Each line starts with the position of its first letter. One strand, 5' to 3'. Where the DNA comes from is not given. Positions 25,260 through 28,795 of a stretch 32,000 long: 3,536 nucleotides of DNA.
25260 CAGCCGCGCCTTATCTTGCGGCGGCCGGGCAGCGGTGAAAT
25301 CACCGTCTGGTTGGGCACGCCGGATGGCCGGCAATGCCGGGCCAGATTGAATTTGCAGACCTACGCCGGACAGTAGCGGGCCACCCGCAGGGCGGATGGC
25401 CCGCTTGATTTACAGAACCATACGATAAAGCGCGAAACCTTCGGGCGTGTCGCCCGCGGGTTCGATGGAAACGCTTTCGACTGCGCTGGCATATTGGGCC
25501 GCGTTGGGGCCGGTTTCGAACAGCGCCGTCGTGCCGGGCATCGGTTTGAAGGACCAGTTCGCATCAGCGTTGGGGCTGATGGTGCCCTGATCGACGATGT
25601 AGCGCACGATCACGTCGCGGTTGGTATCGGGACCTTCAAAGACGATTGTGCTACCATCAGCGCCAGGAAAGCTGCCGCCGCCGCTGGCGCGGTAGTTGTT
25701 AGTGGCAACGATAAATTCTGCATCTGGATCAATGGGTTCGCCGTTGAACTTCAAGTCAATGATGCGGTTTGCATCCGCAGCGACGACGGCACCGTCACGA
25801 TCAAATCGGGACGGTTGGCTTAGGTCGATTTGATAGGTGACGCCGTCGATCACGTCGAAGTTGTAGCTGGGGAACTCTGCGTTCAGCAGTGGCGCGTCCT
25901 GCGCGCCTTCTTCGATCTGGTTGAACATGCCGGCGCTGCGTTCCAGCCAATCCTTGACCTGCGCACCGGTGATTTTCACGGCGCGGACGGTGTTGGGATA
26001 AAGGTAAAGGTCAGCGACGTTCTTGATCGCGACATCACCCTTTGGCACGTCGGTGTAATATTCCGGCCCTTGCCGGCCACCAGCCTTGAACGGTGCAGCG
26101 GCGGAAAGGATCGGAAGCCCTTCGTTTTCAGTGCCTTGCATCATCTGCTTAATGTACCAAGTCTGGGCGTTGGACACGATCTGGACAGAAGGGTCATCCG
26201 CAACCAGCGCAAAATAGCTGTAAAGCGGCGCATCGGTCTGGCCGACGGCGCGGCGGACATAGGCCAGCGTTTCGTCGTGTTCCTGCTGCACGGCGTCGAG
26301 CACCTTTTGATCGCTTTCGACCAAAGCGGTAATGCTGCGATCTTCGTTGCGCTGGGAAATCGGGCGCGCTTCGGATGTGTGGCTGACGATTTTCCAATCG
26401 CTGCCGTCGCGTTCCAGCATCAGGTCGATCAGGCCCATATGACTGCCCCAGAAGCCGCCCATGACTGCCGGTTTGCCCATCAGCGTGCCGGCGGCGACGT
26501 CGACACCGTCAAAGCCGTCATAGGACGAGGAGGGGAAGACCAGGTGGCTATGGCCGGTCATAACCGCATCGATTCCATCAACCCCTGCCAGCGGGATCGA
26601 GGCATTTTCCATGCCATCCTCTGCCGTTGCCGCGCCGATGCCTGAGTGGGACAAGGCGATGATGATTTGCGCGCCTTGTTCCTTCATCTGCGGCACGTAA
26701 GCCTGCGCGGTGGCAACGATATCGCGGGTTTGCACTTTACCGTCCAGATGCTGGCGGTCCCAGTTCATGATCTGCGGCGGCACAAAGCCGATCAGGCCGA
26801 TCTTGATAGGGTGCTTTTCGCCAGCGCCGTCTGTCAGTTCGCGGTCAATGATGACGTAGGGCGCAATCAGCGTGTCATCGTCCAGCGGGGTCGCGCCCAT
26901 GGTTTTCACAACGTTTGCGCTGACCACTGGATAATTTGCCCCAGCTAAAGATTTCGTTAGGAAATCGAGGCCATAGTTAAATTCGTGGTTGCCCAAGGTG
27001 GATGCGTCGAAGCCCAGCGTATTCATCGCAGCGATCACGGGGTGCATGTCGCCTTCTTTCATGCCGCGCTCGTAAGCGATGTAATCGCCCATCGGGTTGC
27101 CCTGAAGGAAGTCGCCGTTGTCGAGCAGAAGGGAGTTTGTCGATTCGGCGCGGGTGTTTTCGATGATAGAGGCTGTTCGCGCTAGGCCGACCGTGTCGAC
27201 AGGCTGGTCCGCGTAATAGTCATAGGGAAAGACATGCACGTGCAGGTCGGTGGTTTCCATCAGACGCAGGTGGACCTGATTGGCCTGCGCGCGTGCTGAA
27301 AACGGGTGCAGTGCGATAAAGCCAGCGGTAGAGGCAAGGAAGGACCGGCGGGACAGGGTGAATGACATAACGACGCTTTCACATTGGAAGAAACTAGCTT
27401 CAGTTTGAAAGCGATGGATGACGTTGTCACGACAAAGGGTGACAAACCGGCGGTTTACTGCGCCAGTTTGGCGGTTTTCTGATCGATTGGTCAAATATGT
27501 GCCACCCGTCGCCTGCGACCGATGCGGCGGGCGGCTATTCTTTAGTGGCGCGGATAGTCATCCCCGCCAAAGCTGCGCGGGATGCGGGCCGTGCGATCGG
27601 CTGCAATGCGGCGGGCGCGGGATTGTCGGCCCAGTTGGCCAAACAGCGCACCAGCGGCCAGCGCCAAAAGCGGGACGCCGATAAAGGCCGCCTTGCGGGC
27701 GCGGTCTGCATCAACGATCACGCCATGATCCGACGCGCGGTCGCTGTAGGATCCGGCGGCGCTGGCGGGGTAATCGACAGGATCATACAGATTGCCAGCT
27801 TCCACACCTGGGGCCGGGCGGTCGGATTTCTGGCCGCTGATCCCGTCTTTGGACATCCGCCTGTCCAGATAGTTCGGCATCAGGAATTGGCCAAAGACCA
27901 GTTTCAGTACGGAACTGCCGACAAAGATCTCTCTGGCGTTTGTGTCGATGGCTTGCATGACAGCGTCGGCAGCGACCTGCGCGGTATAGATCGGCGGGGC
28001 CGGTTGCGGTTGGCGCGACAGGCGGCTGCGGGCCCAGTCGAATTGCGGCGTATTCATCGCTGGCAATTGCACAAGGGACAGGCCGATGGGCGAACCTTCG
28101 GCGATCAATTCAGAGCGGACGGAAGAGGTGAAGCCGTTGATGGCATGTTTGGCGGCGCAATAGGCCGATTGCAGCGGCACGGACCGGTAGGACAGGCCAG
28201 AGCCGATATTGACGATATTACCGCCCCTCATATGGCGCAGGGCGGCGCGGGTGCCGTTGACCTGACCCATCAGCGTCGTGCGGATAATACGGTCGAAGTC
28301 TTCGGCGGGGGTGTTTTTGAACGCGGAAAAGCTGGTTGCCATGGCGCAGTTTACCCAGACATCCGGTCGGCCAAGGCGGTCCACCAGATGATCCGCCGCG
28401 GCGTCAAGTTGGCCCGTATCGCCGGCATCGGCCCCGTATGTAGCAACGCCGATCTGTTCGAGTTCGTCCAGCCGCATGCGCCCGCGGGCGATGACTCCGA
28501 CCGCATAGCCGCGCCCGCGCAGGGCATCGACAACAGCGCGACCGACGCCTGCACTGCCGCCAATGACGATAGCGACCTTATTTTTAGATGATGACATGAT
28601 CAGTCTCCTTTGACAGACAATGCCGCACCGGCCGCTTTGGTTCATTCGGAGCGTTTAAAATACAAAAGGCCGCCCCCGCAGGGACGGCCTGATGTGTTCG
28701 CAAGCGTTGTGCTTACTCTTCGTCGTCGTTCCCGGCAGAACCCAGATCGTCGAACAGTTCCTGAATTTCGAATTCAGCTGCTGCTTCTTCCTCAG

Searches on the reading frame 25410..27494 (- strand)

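Call 28: search_protein_families(library=pfam, proteins=[window:25410-27494:-], max_evalue=0.00001)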
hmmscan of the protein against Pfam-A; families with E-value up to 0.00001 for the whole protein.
window:25410-27494:- (694 aa): 2 families
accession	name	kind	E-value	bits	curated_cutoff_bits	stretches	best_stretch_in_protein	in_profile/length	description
PF02872.23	5_nucleotid_C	-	6.7e-23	82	23.6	1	480-610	49-154/158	5'-nucleotidase, C-terminal domain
PF00149.33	Metallophos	-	2.1e-09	38.6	21.5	1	77-317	2-189/191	Calcineurin-like phosphoesterase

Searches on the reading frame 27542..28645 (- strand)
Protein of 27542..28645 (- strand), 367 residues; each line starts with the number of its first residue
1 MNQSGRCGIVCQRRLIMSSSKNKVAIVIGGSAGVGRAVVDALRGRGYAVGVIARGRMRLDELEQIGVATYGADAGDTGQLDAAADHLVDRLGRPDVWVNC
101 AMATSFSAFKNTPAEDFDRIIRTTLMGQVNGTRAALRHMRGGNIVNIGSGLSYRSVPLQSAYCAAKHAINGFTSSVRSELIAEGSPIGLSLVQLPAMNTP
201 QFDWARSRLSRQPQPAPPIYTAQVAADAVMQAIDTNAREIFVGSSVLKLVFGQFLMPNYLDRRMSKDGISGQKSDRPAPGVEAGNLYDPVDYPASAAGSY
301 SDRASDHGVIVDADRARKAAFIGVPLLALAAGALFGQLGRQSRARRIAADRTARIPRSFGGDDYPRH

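Call 28: search_protein_families(library=pfam, proteins=[window:27542-28645:-], max_evalue=0.00001)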
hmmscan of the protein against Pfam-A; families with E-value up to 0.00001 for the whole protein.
window:27542-28645:- (367 aa): 3 families
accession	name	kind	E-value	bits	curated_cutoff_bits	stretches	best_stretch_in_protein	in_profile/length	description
PF00106.31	adh_short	-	8.5e-33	113.9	26.6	1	23-201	1-186/195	short chain dehydrogenase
PF13561.12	adh_short_C2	-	2.5e-21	76.8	27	1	32-182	6-163/236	Enoyl-(Acyl carrier protein) reductase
PF08659.16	KR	-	1.3e-07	32.1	22.6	1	26-179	4-166/180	KR domain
